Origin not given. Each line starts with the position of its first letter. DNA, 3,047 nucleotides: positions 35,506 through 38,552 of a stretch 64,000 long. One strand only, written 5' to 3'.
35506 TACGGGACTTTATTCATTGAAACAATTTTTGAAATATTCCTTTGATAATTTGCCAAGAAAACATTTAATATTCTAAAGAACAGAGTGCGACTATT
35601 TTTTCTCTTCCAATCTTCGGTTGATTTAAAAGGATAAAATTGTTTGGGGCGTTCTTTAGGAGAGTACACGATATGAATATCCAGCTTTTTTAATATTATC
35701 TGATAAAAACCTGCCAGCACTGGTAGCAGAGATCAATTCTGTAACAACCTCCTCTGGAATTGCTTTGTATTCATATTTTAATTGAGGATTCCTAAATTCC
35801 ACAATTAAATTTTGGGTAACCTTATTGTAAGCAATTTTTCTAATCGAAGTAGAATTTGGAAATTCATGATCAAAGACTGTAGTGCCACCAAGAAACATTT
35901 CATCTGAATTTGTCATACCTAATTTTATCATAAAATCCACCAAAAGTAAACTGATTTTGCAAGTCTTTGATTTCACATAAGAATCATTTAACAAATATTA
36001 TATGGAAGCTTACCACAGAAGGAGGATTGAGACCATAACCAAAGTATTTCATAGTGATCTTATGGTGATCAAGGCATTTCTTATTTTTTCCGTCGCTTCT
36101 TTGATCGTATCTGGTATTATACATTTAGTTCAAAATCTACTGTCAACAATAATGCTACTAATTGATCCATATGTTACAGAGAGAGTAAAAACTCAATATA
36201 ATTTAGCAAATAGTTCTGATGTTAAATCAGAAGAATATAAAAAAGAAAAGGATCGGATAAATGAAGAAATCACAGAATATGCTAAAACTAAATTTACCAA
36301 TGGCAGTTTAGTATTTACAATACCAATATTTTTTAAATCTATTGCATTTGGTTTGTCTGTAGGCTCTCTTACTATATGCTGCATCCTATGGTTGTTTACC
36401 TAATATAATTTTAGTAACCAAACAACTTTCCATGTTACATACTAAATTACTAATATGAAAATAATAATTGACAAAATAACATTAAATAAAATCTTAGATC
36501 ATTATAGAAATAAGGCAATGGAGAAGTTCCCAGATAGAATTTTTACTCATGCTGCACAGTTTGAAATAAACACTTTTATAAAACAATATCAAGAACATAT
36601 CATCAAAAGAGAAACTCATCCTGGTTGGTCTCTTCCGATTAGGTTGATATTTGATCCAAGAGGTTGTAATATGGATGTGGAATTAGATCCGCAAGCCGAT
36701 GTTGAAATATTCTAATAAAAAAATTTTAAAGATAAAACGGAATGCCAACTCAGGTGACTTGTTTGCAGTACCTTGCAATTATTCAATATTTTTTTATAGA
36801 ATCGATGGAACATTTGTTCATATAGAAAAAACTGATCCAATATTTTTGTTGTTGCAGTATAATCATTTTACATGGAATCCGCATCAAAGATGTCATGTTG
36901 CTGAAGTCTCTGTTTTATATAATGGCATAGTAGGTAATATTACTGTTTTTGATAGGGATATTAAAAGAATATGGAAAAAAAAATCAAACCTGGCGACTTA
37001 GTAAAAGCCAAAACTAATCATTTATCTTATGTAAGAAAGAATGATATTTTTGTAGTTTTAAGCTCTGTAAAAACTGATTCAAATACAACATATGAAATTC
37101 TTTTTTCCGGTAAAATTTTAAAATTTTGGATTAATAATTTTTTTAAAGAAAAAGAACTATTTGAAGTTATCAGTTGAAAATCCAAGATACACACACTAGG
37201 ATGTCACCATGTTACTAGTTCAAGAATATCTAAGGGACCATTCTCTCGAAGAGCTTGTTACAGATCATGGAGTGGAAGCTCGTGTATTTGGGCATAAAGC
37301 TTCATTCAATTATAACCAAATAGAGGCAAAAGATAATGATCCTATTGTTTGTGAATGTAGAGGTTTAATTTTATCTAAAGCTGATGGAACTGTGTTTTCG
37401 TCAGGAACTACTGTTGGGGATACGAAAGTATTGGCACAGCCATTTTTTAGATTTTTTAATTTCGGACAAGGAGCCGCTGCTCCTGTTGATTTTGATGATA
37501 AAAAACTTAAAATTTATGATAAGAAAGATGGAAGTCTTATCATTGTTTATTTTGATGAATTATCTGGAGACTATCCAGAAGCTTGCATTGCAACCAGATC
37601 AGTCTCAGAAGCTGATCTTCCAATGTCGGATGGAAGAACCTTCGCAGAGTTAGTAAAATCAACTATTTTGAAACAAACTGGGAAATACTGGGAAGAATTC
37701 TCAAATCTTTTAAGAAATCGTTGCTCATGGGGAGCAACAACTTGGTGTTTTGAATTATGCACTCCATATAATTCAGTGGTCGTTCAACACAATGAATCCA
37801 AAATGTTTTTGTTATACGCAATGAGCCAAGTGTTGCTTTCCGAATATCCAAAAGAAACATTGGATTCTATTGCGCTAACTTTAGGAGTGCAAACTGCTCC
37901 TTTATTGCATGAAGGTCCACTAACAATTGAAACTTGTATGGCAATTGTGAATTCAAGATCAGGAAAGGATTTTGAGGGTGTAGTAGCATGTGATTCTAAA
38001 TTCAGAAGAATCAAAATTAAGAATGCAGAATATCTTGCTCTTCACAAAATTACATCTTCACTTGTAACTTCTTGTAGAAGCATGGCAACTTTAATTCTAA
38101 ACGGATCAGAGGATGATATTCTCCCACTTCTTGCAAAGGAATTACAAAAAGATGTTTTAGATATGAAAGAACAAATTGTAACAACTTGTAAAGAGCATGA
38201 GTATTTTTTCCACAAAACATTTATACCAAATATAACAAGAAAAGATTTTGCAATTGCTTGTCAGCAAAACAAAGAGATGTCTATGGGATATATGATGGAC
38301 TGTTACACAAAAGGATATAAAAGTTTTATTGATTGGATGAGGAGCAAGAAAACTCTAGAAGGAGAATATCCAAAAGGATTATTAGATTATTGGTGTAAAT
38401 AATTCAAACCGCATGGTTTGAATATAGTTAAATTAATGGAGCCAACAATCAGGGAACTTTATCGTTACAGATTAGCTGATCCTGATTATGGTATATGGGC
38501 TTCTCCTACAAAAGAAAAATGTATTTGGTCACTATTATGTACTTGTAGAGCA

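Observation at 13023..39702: Expansion of at least 30 paralogs of an unassigned small-protein family (GxLY ... DWLIYLG ... FLxKG ... FxxIS)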

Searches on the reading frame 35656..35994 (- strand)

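Call 38: search_protein_families(library=pfam, max_evalue=0.01, proteins=[window:35656-35994:-])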
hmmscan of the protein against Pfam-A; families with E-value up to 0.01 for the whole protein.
window:35656-35994:- (112 aa): 1 family
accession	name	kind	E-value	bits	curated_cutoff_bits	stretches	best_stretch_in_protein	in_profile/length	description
PF13619.11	KTSC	-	2.3e-14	53.3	25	1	47-104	1-57/58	KTSC domain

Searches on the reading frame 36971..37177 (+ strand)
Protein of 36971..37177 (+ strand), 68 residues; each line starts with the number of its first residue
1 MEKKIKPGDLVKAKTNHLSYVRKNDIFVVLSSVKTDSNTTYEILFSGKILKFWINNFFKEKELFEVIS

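Call 7: search_protein_families(library=pfam, max_evalue=1, proteins=[window:36971-37177:+])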
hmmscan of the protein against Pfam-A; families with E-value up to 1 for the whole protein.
window:36971-37177:+ (68 aa): 1 family
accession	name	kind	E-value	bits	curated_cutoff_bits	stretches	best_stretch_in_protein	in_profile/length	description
PF23214.1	SH3_CYT4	-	0.087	12.9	27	0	5-16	3-14/73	Mitochondrial protein cyt-4 SH3 domain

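Call 8: search_protein_families(library=phrogs, max_evalue=1, proteins=[window:36971-37177:+])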
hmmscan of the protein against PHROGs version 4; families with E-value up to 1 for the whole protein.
window:36971-37177:+ (68 aa): 2 families
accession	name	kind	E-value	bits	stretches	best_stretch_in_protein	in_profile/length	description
phrog_25928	-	unknown function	0.0071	17.4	1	4-65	3-57/61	-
phrog_31158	-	unknown function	0.27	11.8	1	6-56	169-220/224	-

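Call 26: search_solved_structures(query=A2, max_evalue=10, show_alignments=2)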
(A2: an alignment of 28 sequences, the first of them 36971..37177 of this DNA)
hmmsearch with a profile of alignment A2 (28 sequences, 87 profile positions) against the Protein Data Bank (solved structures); distinct sequences matched with E-value up to 10: 0.
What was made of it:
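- On NCBIfam, and PDB sequences: PDB profile search: 0 hits at E<=10 (call 26).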

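Call 29: find_homologous_proteins(query=A2, max_evalue=0.01)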
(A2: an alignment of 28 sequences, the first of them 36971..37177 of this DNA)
Query A2 (28 sequences) (68 aa, profile of the alignment): 6 proteins with E <= 0.01 among 238 candidates.
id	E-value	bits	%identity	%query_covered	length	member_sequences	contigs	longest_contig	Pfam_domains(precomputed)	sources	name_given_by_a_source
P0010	1.7e-10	59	25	29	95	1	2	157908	-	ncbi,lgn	-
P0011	2.0e-10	59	-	-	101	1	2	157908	-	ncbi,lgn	-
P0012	2.7e-10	59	-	-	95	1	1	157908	-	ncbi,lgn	-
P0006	2.4e-7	49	100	100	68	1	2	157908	-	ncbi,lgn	-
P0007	1.2e-6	47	-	-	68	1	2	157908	-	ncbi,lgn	-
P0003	2.3e-6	46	-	-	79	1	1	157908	-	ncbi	-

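Call 32: predict_structure(alignment_id=A2)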
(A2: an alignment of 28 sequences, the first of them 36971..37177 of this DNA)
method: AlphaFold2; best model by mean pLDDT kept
length: 68 residues; sequences in the alignment: 28
mean_pLDDT: 93.9   pTM: 0.78
mean pLDDT of the five models: 93.9, 93.4, 93.1, 92.7, 91.8
residues with pLDDT >= 90: 57; 70-90: 11; 50-70: 0; < 50: 0
segments of 3 or more residues with pLDDT < 50: none
pLDDT, mean of each block of 10 residues (from residue 1): 91 93 97 95 97 90 95
secondary structure, 60 per line:
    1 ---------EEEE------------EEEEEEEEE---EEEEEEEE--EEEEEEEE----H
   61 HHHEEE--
elements in order: E10-13 E26-34 E38-45 E48-55 H60-63 E64-66
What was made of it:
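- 36971..37177 (+): Minimal family member (68 aa); the protein modelled first. AF2 pLDDT 93.9 (call 32).
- On SH3-like small beta-barrel fold: DSSP on AF2 model 1 gives E10-13, E26-34, E38-45, E48-55, H60-63, E64-66 at pLDDT 93.9 (call 32).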

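Call 35: fold_search(model_id=the predicted structure, library=pdb)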
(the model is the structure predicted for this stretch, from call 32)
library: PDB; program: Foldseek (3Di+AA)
matches with E <= 10: 1028; with E <= 0.001: 0
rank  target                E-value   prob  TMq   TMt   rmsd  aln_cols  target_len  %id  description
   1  4zn1_A                5.1e-02  1.00  0.55  0.31   3.5        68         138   16  Crystal Structure of MjSpt4:Spt5 complex conformation A (released 2016-03-16)
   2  1m1g_A                6.4e-02  0.99  0.56  0.20   3.7        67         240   15  Crystal Structure of Aquifex aeolicus N-utilization substance G (NusG), Space Group P2(1) (released 2003-02-04)
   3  6khi_S                6.4e-02  0.98  0.50  0.55   4.0        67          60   19  Supercomplex for cylic electron transport in cyanobacteria (released 2020-02-12)
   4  9bct_G                9.6e-02  0.98  0.55  0.30   4.1        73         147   18  Cryo-EM structure of Thermococcus kodakarensis FttA-dependent transcription pre-termination complex containing 44 nt R (released 2024-07-31)
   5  8i0p_K                1.0e-01  0.97  0.52  0.15   3.7        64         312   22  The cryo-EM structure of human pre-Bact complex (released 2024-07-31)
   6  7abi_7                1.0e-01  0.96  0.47  0.17   3.7        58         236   21  Human pre-Bact-2 spliceosome (released 2021-02-10)
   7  5mmi_Q                1.1e-01  0.91  0.51  0.33   4.6        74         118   18  Structure of the large subunit of the chloroplast ribosome (released 2017-01-11)
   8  2xhc                  1.2e-01  0.98  0.52  0.14   4.5        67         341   15  Crystal Structure of Thermotoga maritima N-utilization Substance G (NusG) (released 2011-06-29)
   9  2eko_MODEL_1_A        1.2e-01  0.95  0.52  0.44   4.7        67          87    9  Solution structure of RUH-073, a Pseudo Chromo Domain from Human cDNA (released 2007-09-25)
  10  8fl0_LE               1.2e-01  0.69  0.38  0.25   5.2        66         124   20  Human nucleolar pre-60S ribosomal subunit (State H) (released 2023-07-12)
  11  1m1g_C                1.3e-01  0.99  0.55  0.19   3.6        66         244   15  Crystal Structure of Aquifex aeolicus N-utilization substance G (NusG), Space Group P2(1) (released 2003-02-04)
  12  5in1_A                1.4e-01  0.98  0.54  0.53   3.6        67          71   16  Crystal Structure of the MRG701 chromodomain (released 2017-03-01)
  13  2lq8_MODEL_1_A        1.4e-01  0.97  0.53  0.25   3.6        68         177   15  Domain interaction in Thermotoga maritima NusG (released 2013-01-23)
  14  2ckk                  1.4e-01  0.94  0.47  0.30   3.7        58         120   21  High resolution crystal structure of the human kin17 C-terminal domain containing a kow motif (released 2006-10-04)
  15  8fkz_LE               1.4e-01  0.63  0.36  0.26   5.0        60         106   22  Human nucleolar pre-60S ribosomal subunit (State G) (released 2023-07-12)
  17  1m1g_D                1.7e-01  0.97  0.52  0.19   3.3        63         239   16  Crystal Structure of Aquifex aeolicus N-utilization substance G (NusG), Space Group P2(1) (released 2003-02-04)
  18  1m1g_B                1.7e-01  0.97  0.54  0.19   3.8        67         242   15  Crystal Structure of Aquifex aeolicus N-utilization substance G (NusG), Space Group P2(1) (released 2003-02-04)
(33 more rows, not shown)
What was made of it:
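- Closest known: KOW domain of NusG/Spt5 and ribosomal proteins. Same: Best PDB fold matches (4zn1, 1m1g; TM about 0.55, call 35).
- The top PDB fold matches are NusG/Spt5 KOW domains and ribosomal proteins (call 35).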

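Call 36: fold_search(model_id=the predicted structure, library=viral)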
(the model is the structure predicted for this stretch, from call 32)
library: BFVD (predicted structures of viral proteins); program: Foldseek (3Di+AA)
matches with E <= 10: 1490; with E <= 0.001: 0
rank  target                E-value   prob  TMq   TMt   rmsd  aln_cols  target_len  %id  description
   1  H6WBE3                2.4e-03  1.00  0.65  0.06   2.5        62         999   18  (no name in the UniProt tables at hand)
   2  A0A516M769            1.1e-02  1.00  0.64  0.63   3.2        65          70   14  (no name in the UniProt tables at hand)
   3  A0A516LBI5            1.2e-02  1.00  0.61  0.61   3.4        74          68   18  (no name in the UniProt tables at hand)
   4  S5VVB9                1.4e-02  1.00  0.71  0.14   2.4        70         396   14  KTSC and Metallopeptidase-like N-terminal fusion domain-containing protein [Pseudomonas phage PaBG]
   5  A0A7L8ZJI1            1.4e-02  1.00  0.56  0.58   5.0        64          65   16  Uncharacterized protein [Enterococcus phage 9184]
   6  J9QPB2                1.4e-02  1.00  0.62  0.70   2.3        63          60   11  Uncharacterized protein [Listeria phage P70]
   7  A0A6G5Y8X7            1.5e-02  1.00  0.74  0.64   2.8        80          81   14  (no name in the UniProt tables at hand)
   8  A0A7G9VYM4            1.5e-02  1.00  0.66  0.38   3.1        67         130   16  Uncharacterized protein [Acinetobacter phage Aristophanes]
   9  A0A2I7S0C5            1.6e-02  1.00  0.66  0.49   2.8        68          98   19  (no name in the UniProt tables at hand)
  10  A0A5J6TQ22            1.7e-02  1.00  0.65  0.20   3.0        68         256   15  (no name in the UniProt tables at hand)
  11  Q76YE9                1.8e-02  1.00  0.64  0.68   2.4        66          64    8  Uncharacterized protein [Aeromonas phage Aeh1]
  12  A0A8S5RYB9            2.1e-02  1.00  0.61  0.29   2.9        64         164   19  Uncharacterized protein [Myoviridae sp. ctNQV2]
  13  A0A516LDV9            2.1e-02  1.00  0.54  0.66   3.6        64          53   22  (no name in the UniProt tables at hand)
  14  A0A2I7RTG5            2.7e-02  1.00  0.65  0.52   2.7        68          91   19  (no name in the UniProt tables at hand)
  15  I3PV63                2.8e-02  1.00  0.49  0.39   3.9        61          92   24  Uncharacterized protein [Clostridium phage phiZP2]
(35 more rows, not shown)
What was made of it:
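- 36971..37177 (+): Foldseek hits to KOW, Tudor and SH3-like domains (calls 35, 36).
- Closest known: SH3 / Tudor-like small beta-barrel proteins of phages. Same: The BFVD search returns many such small phage proteins with TM up to 0.74 (call 36).
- Many small uncharacterised phage proteins have the same fold (call 36).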

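Call 44: search_protein_families(library=phrogs, alignment_id=A2, max_evalue=0.1)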
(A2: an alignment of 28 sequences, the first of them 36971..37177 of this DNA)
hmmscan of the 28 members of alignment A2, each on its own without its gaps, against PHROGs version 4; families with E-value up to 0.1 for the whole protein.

A. member 1, window:36971-37177:+ (68 aa): 1 family
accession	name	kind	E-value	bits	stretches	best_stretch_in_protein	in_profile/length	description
phrog_25928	-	unknown function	0.0071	17.4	1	4-65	3-57/61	-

B. families by the number of members that match (of 28 scanned): 7 families
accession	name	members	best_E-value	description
phrog_25928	-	1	0.0071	-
phrog_10029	-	1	0.011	-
phrog_20533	-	1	0.026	-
phrog_21706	-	1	0.043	-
phrog_35666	-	1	0.048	-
phrog_36932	-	1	0.067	-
phrog_30348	-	1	0.067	-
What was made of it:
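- On Any PHROG family: The other members hit nothing consistent (calls 8, 44).
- No PHROG structural family matches (call 44).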

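Call 45: search_protein_families(library=pfam, alignment_id=A2, max_evalue=0.1)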
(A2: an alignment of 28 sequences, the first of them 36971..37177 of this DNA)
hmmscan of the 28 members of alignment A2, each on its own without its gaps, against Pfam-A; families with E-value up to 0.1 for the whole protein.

A. member 1, window:36971-37177:+ (68 aa): 1 family
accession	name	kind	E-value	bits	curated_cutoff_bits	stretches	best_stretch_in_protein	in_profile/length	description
PF23214.1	SH3_CYT4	-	0.087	12.9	27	0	5-16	3-14/73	Mitochondrial protein cyt-4 SH3 domain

B. families by the number of members that match (of 28 scanned): 4 families
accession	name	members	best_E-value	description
PF02261.22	Asp_decarbox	1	0.0064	Aspartate decarboxylase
PF18533.6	DUF5622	1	0.031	Domain of unknown function (DUF5622)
PF01107.23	MP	1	0.039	Viral movement protein (MP)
PF23214.1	SH3_CYT4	1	0.087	Mitochondrial protein cyt-4 SH3 domain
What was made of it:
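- On KOW (PF00467): hmmscan of all 28 sequences against Pfam-A at E<=0.1 gives no KOW hit (calls 7, 45).
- On SH3 / Tudor / Chromo Pfam families: The only hit is SH3_CYT4 at E=0.087 over 12 residues, for one member (calls 7, 45).
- Closest known: KOW domain of NusG/Spt5 and ribosomal proteins. Different: The KOW profile is not matched by any of the 28 sequences (call 45).
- Closest known: Eukaryote-type SH3 domains. Different: No Pfam SH3 profile is hit apart from a 12-residue fragment at E=0.087 (call 45).
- No member matches the KOW profile, or any other Pfam profile, even at E<=0.1 (call 45).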

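Call 85: search_protein_families(library=ncbifam, alignment_id=A2, max_evalue=0.1)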
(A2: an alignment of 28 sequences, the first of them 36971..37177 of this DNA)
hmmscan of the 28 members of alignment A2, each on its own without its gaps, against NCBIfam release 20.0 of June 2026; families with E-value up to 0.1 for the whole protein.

A. member 1, window:36971-37177:+ (68 aa): 1 family
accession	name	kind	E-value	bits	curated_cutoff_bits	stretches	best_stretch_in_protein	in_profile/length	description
TIGR01875.1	cas_MJ0381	subfamily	0.06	12.4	67.3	1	11-67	7-62/240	DevR family CRISPR-associated autoregulator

B. families by the number of members that match (of 28 scanned): 4 families
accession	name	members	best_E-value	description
NF011237.0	PRK14644.1-1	1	0.037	hypothetical protein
TIGR00223.1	panD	1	0.037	aspartate 1-decarboxylase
TIGR03279.1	cyano_FeS_chp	1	0.055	TIGR03279 family radical SAM protein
TIGR01875.1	cas_MJ0381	1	0.06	DevR family CRISPR-associated autoregulator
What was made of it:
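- On NCBIfam, and PDB sequences: NCBIfam: nothing below E=0.037, and nothing shared between members (call 85).
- Closest known: SH3 / Tudor-like small beta-barrel proteins of phages. Different: No sequence-level link to any catalogued family was found (calls 44, 45, 85).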

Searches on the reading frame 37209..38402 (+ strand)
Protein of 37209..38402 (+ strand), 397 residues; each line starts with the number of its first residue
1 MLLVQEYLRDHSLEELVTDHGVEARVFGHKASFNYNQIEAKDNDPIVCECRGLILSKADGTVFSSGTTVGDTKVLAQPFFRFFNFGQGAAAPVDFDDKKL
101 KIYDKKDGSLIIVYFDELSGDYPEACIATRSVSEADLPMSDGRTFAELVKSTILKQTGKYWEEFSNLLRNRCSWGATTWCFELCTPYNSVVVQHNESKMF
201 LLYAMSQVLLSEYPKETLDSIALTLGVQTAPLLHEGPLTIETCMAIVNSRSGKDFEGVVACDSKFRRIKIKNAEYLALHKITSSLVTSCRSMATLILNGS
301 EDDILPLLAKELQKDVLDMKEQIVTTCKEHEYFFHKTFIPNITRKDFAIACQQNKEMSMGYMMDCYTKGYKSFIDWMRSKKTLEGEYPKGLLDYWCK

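Call 38: search_protein_families(library=pfam, max_evalue=0.01, proteins=[window:37209-38402:+])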
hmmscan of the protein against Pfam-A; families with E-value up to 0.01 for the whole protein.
window:37209-38402:+ (397 aa): 1 family
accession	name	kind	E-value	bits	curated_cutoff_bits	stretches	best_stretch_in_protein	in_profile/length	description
PF09511.15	RNA_lig_T4_1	-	1.2e-12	48.6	28.3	1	49-275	1-227/227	RNA ligase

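Call 51: find_related_loci(query=window:37209-38402:+, collection=viral_contigs, flank=10000)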
Query window:37209-38402:+ (397 aa) in viral_contigs; peptide patterns used: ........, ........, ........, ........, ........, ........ (x = any residue, [..] = any of these).
2 stretches matched a pattern, but none encodes a relative of the query by tblastn (E <= 1e-3).
